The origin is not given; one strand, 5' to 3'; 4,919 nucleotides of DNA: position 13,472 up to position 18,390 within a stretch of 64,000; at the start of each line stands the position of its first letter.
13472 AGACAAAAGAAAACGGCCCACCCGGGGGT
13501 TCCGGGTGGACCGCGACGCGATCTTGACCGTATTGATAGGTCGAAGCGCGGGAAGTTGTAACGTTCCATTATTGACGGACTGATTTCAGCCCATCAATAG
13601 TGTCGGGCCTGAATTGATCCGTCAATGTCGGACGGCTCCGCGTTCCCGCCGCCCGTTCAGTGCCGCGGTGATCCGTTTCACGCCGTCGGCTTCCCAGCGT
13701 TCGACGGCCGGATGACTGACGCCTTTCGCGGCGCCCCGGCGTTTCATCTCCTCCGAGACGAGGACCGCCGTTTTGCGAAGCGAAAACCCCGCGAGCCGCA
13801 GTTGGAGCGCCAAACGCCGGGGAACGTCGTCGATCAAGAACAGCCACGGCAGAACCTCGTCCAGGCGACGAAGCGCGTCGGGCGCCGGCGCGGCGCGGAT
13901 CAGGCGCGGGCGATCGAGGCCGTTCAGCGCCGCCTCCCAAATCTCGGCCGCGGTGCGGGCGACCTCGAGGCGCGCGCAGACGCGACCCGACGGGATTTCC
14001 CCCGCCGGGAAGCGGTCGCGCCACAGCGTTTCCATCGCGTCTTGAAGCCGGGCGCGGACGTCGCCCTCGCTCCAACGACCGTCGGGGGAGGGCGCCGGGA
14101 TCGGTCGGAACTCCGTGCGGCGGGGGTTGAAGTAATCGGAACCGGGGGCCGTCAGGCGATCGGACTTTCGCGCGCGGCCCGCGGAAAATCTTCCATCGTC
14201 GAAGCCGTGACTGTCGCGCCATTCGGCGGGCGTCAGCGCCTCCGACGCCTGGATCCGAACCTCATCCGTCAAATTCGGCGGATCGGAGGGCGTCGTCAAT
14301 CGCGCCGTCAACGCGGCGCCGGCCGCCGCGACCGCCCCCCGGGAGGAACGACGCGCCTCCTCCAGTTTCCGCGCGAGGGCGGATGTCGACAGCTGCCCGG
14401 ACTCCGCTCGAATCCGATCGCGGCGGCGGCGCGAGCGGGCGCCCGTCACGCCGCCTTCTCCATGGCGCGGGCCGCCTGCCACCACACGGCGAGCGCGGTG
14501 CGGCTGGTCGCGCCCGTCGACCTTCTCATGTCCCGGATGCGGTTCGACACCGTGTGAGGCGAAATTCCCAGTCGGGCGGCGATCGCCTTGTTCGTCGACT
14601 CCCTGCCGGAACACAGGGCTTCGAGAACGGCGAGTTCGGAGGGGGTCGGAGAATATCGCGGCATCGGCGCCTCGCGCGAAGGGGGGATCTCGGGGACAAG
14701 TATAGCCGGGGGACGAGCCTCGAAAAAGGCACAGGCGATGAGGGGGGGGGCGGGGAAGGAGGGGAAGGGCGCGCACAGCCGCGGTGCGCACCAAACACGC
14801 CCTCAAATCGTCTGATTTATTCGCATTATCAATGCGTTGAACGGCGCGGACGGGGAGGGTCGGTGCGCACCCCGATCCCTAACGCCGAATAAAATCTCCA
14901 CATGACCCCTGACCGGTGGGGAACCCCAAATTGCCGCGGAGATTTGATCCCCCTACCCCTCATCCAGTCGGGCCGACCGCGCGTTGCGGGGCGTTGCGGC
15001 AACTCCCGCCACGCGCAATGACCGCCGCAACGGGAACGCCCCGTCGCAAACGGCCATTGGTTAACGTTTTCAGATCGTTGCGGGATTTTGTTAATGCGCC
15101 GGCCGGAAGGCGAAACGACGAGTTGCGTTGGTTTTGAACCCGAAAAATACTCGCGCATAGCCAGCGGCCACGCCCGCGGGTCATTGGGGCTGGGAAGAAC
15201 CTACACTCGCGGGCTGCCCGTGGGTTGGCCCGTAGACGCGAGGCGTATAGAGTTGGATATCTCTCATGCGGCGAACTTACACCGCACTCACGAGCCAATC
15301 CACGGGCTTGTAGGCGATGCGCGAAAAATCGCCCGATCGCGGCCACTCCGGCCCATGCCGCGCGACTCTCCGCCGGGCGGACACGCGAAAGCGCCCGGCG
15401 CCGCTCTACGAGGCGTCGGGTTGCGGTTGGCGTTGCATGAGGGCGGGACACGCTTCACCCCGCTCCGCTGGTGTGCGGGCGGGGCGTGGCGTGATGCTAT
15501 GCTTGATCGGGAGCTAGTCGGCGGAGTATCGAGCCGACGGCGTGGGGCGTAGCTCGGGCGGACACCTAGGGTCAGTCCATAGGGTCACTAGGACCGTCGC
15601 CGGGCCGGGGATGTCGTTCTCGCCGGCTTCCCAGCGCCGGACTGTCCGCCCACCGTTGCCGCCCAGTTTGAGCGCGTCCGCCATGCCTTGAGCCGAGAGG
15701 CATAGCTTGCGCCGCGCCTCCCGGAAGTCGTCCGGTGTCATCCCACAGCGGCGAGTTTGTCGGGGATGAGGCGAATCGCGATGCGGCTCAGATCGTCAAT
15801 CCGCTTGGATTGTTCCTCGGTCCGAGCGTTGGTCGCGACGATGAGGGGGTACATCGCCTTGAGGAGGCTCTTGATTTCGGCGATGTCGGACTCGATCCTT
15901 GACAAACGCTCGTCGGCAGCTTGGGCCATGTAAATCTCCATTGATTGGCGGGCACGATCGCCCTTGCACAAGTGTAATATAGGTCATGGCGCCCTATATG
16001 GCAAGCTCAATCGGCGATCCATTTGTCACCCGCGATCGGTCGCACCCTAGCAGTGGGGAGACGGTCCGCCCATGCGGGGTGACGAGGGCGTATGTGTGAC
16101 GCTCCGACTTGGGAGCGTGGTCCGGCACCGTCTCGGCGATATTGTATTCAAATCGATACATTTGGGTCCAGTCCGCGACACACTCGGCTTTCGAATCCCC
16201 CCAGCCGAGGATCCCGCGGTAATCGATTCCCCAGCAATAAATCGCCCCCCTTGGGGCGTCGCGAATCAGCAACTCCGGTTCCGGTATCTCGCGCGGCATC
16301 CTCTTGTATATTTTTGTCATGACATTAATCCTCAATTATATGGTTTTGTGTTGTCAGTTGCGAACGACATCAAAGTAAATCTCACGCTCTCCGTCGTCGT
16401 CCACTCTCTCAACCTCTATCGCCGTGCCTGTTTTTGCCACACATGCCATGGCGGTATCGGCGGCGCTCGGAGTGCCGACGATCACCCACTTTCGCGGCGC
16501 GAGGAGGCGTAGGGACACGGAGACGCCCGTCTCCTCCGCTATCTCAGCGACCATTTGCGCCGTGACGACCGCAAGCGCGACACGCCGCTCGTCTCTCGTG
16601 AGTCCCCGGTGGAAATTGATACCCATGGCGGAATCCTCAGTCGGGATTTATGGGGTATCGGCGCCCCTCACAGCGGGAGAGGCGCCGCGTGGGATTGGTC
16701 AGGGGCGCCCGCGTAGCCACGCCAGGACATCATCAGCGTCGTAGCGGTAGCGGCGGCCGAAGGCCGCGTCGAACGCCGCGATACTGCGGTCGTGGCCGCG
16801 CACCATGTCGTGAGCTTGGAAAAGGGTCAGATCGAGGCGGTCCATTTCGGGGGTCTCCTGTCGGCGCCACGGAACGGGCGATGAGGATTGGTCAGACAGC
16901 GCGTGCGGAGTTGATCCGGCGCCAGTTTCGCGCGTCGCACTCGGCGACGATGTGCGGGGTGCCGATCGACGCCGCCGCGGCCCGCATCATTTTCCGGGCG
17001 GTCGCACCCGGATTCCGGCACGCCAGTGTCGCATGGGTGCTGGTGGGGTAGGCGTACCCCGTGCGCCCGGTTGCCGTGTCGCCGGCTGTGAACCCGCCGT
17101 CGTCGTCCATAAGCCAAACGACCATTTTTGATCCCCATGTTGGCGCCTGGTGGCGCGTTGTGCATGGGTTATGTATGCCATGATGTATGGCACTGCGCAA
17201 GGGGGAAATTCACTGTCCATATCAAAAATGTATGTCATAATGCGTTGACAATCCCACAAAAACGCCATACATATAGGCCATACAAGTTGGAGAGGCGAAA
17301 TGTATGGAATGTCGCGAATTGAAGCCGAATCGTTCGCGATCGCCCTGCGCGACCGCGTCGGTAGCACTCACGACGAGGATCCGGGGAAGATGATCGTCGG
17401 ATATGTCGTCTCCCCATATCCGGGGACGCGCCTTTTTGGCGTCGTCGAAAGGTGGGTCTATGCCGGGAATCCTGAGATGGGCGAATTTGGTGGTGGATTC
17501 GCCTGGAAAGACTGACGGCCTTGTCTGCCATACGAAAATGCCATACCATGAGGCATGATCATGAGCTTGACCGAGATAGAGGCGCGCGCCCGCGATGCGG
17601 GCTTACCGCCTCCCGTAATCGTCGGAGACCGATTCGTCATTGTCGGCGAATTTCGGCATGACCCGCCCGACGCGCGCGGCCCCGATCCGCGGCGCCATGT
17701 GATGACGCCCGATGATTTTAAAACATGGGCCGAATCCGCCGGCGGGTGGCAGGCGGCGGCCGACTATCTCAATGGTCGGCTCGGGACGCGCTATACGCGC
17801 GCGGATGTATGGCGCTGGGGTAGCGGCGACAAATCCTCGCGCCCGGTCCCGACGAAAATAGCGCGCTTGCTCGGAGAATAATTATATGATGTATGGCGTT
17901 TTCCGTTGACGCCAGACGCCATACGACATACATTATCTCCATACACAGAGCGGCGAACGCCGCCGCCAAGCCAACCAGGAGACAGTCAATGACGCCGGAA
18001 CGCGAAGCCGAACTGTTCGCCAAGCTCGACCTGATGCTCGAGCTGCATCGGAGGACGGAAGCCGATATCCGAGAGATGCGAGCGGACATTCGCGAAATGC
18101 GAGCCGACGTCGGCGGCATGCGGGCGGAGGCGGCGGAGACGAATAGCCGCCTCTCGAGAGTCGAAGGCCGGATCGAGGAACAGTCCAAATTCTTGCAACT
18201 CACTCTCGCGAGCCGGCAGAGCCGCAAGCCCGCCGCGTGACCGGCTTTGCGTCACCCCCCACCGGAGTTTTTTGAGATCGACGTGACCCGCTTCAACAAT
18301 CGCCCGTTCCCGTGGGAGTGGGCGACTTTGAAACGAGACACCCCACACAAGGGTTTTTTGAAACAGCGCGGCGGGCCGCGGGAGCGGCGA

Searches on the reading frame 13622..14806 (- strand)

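Call 16: search_protein_families(library=phrogs, proteins=[window:13622-14806:-], max_evalue=0.001)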
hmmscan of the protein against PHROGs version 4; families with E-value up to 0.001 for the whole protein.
window:13622-14806:- (394 aa): 1 family
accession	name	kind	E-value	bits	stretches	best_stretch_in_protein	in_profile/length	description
phrog_6836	-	unknown function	9.6e-05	23.2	1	242-387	9-136/144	-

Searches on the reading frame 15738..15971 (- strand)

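Call 57: search_protein_families(library=pfam, proteins=[window:15738-15971:-], max_evalue=0.05)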
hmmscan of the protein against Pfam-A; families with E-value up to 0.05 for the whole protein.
window:15738-15971:- (77 aa): 1 family
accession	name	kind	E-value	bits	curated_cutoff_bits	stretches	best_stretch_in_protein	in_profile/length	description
PF06419.17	COG6_N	-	0.007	16.9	27.4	1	17-62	36-81/114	Conserved oligomeric complex COG6, N-terminal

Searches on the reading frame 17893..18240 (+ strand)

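Call 13: search_protein_families(library=pfam, proteins=[window:17893-18240:+], max_evalue=0.01)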
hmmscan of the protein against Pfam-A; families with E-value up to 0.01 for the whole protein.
window:17893-18240:+ (115 aa): 3 families
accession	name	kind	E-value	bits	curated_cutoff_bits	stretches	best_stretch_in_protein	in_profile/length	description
PF19111.5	DUF5798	-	0.0041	17.7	27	1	65-102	23-60/89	Family of unknown function (DUF5798)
PF07926.17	TPR_MLP1_2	-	0.0067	16.9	36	1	50-111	50-111/129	TPR/MLP1/MLP2-like protein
PF07889.17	DUF1664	-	0.0079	16.7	34.6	1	39-92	69-122/124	Protein of unknown function (DUF1664)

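Call 14: search_protein_families(library=phrogs, proteins=[window:17893-18240:+], max_evalue=0.01)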
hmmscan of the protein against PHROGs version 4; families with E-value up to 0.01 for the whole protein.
window:17893-18240:+ (115 aa): 1 family
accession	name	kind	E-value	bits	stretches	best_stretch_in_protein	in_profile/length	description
phrog_4780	-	unknown function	0.0071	17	1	36-101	115-181/275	-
